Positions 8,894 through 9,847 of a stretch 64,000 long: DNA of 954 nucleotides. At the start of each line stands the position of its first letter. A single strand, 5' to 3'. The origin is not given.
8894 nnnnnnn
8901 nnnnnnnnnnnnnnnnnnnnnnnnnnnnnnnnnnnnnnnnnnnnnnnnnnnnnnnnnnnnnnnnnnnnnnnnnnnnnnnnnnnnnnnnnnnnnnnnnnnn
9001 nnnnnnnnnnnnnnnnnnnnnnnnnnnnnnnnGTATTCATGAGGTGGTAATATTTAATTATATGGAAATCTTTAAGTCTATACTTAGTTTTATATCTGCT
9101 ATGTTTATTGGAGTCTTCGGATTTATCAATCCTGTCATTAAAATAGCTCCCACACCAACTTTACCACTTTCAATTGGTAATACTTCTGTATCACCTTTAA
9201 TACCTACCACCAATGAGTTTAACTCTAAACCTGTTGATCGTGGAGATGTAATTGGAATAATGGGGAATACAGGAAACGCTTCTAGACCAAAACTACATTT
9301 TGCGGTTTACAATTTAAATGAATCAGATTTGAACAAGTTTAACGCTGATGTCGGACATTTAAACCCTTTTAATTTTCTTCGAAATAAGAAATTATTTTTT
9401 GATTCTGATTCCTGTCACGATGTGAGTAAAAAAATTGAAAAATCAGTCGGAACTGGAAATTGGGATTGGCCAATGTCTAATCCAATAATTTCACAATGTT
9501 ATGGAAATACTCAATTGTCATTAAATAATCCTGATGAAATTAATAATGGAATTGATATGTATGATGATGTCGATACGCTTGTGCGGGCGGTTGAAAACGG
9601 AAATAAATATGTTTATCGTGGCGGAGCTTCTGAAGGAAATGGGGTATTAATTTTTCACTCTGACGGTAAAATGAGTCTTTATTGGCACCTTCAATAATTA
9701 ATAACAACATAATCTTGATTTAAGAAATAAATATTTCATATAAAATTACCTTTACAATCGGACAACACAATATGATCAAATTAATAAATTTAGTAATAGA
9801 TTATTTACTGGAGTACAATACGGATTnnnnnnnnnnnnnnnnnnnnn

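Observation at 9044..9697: Degenerate paralog of the permuted M23 domain inside the AT-rich island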

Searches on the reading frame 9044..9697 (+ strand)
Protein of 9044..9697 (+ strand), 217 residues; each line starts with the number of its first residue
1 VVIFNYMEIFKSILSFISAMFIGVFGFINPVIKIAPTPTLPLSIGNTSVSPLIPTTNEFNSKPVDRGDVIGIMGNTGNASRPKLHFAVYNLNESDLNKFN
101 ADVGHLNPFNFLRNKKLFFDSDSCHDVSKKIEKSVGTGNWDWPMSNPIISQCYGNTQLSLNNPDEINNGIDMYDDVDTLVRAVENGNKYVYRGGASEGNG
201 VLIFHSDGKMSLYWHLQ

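Call 4: search_protein_families(library=pfam, proteins=[window:9044-9697:+], max_evalue=10)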
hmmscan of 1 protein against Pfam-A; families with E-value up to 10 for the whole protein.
window:9044-9697:+ (217 aa): 1 family
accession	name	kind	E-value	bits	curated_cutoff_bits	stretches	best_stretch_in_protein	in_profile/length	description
PF01551.29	Peptidase_M23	-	1.2e-11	45.1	28.7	2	62-91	61-90/96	Peptidase family M23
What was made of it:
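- On Peptidase family M23 / LytM domain (Pfam PF01551): 45.1 bits against a gathering score of 28.7, E 1.2e-11, in two stretches (call 4).
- Checked: The Pfam Peptidase_M23 score is 45.1 bits against a cut-off of 28.7, in two stretches (call 4).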

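Call 7: search_solved_structures(query=window:9044-9697:+, max_evalue=1, show_alignments=3)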
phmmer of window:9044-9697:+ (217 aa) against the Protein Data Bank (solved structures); distinct sequences matched with E-value up to 1: 25.
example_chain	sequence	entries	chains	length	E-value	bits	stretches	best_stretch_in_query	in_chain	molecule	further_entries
5kvp_A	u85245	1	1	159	2.4e-06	30.5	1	62-118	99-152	Zoocin A endopeptidase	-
7qrl_A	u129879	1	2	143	7.7e-05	25.6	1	135-216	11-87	DipM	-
7qrl_C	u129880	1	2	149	8.4e-05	25.4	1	135-216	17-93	DipM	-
3slu_A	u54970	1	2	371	0.00094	22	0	143-216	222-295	M23 peptidase domain protein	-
6muk_A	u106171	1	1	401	0.0012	21.7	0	144-216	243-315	Peptidase M23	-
6jn0_A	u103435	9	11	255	0.0012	21.6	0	63-89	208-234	Peptidase M23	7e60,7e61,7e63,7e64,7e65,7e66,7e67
6jn1_A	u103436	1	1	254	0.0012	21.6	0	63-89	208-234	Peptidase M23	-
6jmz_A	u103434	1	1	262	0.0012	21.6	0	63-89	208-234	Peptidase M23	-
6jmx_A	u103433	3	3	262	0.0012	21.6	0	63-89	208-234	Peptidase M23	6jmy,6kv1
9gy1_A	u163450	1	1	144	0.0021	20.9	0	166-216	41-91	Peptidase, M23 family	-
9m7n_A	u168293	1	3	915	0.0029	20.4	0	149-216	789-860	Gp16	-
5j1l_B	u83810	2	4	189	0.0043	19.8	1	64-120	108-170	ToxR-activated gene (TagE)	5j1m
5j1k_A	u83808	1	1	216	0.0065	19.3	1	64-120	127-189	ToxR-activated gene (TagE)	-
5j1l_A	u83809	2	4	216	0.01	18.6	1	64-116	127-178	ToxR-activated gene (TagE)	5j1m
4qp5_A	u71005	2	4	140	0.014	18.1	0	64-87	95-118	Lysostaphin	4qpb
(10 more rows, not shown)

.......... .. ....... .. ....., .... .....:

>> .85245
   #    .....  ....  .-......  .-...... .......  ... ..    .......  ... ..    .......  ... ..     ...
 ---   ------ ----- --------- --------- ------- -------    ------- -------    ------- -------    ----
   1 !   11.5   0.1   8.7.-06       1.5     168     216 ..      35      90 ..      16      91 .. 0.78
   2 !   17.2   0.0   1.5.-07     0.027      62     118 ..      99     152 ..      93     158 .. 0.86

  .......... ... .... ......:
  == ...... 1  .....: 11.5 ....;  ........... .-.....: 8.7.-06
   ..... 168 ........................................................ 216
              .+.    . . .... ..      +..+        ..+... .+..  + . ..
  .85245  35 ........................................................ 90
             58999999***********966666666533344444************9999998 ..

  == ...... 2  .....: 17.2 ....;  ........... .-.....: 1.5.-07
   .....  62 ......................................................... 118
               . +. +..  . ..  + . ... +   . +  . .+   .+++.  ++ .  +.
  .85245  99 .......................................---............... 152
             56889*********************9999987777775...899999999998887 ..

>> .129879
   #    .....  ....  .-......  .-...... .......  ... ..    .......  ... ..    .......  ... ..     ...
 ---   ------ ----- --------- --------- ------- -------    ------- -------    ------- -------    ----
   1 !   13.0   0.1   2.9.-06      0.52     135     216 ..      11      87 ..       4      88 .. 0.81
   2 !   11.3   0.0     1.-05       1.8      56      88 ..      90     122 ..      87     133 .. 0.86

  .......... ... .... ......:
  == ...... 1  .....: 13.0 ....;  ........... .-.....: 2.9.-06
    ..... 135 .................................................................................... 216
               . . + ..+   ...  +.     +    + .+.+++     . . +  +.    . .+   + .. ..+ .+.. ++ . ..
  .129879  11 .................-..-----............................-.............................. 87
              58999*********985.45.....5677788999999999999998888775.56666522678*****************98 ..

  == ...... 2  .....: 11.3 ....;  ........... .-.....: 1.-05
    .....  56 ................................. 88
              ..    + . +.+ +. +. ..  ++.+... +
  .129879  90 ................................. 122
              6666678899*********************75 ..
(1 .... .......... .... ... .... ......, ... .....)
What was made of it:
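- On Peptidase family M23 / LytM domain (Pfam PF01551): PDB M23 chains are hit by phmmer (call 7).
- Closest known: Degenerate LytM. Same: DipM shows nearly the same pattern at the aligned positions: N at the HxxxD His and QLHF in place of HLHF (call 7).
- Closest known: Canonical active M23 peptidases. Same: The conserved G-x-TG…H-x-H, HxxxD and YxHL blocks are recognisable (calls 4, 7).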

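Call 9: find_homologous_proteins(query=window:9044-9697:+, max_evalue=0.001)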
Query window:9044-9697:+ (217 aa): 5 proteins with E <= 0.001 among 98 candidates.
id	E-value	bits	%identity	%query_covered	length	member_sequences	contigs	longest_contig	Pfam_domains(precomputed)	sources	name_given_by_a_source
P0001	1.4e-131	455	100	91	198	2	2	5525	PF01551.30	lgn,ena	-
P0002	3.7e-59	218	60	71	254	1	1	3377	PF01551.30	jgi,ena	-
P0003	1.1e-58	216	62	71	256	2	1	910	PF01551.30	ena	-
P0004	2.4e-57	212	61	71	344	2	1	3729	PF01551.30,PF24568.2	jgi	-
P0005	2.3e-55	206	61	72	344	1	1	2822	PF01551.30,PF24568.2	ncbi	-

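Call 15: find_encoding_contigs(protein=P0001, flank=6000)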
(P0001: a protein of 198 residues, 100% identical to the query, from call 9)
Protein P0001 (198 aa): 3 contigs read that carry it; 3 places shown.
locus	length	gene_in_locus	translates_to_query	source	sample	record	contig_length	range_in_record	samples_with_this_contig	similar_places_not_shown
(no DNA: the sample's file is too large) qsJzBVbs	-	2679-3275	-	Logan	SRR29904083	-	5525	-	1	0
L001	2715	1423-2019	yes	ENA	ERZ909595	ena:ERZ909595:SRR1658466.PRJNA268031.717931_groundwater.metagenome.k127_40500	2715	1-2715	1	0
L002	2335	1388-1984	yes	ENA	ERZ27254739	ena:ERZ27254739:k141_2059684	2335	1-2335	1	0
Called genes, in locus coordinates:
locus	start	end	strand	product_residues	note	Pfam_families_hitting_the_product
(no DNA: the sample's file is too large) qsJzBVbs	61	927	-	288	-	PF00188:CAP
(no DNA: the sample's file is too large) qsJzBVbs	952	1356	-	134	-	-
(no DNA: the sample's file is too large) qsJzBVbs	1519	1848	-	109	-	-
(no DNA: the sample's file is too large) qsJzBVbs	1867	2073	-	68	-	-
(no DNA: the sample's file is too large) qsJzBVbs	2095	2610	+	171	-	-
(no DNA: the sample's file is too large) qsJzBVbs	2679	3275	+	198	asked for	PF01551:Peptidase_M23 (weak)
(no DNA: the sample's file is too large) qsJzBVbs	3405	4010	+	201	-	-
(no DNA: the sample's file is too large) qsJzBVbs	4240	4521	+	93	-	-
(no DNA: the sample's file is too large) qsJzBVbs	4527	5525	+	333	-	?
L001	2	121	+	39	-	?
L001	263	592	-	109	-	-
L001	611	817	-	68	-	-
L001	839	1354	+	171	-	-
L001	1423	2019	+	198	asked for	PF01551:Peptidase_M23 (weak)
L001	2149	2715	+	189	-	?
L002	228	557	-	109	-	-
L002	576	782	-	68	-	-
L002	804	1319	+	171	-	-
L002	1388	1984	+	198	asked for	PF01551:Peptidase_M23 (weak)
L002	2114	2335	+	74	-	?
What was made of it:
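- The protein is identical in three metagenomes (call 15).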

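Call 16: find_encoding_contigs(protein=P0002, flank=6000)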
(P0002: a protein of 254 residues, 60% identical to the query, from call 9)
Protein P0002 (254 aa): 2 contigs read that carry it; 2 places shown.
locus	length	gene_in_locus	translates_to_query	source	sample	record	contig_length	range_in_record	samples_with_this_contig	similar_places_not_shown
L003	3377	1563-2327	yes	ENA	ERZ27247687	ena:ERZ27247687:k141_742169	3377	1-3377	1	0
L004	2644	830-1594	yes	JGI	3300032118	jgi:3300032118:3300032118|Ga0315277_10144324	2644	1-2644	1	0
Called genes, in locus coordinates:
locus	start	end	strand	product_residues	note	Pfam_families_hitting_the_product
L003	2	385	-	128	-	?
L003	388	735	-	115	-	PF12643:MazG-like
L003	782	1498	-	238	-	PF20582:UPF0758_N, PF04002:RadC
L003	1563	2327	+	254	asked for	PF01551:Peptidase_M23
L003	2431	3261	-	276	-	PF04383:KilA-N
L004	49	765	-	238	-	PF20582:UPF0758_N, PF04002:RadC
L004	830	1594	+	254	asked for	PF01551:Peptidase_M23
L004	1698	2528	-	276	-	PF04383:KilA-N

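Call 17: search_protein_representatives(protein=window:9044-9697:+)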
Query: 217 residues. Proteins with E-value up to 0.001 (for the whole library): 598; up to 1e-10: 41; up to 1e-30: 13. The best 150 are listed.
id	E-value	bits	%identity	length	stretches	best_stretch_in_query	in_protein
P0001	4.4e-132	454.7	100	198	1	20-217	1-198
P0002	1.2e-59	217.9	54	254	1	29-217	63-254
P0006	4.5e-54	199.7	56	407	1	61-216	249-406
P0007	4.1e-52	193.2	55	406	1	62-217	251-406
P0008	1.3e-51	191.6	54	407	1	52-217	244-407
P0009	2.4e-43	164.6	50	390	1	57-217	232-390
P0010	2.9e-42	161.0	47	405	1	55-217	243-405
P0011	1.4e-36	142.4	46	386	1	58-217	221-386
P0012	1.7e-35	139.0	47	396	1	56-217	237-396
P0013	7.2e-33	130.3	46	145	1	73-217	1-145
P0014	1.2e-32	129.6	43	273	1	60-217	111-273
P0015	2.6e-32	128.5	44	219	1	65-217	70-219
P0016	7.8e-31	123.7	41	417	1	60-217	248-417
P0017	3.1e-27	111.9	43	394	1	48-217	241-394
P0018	3.2e-27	111.9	41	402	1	60-216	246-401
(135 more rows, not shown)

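Call 37: predict_structure(alignment_id=A1)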
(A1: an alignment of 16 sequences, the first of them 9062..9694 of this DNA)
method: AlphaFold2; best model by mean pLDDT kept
length: 211 residues; sequences in the alignment: 16
mean_pLDDT: 80.7   pTM: 0.73
mean pLDDT of the five models: 80.7, 80.8, 80.2, 80.1, 79.3
residues with pLDDT >= 90: 117; 70-90: 31; 50-70: 34; < 50: 29
segments of 3 or more residues with pLDDT < 50: 14-24, 26-29, 33-42
pLDDT, mean of each block of 10 residues (from residue 1): 54 45 47 42 50 84 92 85 95 90 98 95 97 98 93 74 95 98 79 90 94 85
secondary structure, 60 per line:
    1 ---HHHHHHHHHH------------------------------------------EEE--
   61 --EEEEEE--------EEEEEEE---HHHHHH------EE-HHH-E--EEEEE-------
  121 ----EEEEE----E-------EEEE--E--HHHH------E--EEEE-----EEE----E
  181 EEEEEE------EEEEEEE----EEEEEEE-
elements in order: H4-13 E56-58 E63-68 E77-83 H87-92 E109-113 E125-129 E142-145 H151-154 E164-167 E173-175 E180-186 E193-199 E204-210
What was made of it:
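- On Peptidase family M23 / LytM domain (Pfam PF01551): The AF2 domain has pLDDT above 90 for most residues (call 37).
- Fold: AF2 block-mean pLDDT is about 85-98 for most of residues 55-211, with dips to 74 and 79 (call 37). The AF2 fold is confident (call 37).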

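Call 50: search_protein_families(library=phrogs, proteins=[window:9062-9697:+], max_evalue=0.01)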
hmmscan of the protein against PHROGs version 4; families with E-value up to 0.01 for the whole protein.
window:9062-9697:+ (211 aa): 8 families
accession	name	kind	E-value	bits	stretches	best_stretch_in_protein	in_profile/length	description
phrog_7767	-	other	1.2e-09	39.2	2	157-211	17-72/194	metallo-endopeptidase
phrog_3578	-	lysis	3.5e-06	27.6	1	57-113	311-363/405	endolysin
phrog_6700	-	lysis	1.4e-05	23.2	1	129-211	2594-2676/2898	endolysin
phrog_28394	-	unknown function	0.00018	21.8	1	130-209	180-252/303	-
phrog_11037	-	unknown function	0.0022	18.3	0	56-87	257-288/365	-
phrog_14988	-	other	0.0034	18.1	0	57-84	101-128/272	peptidase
phrog_16615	-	other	0.0053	16.6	0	57-85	479-507/529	peptidase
phrog_4070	-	tail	0.0093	15.1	0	57-110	683-731/989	tail length tape measure protein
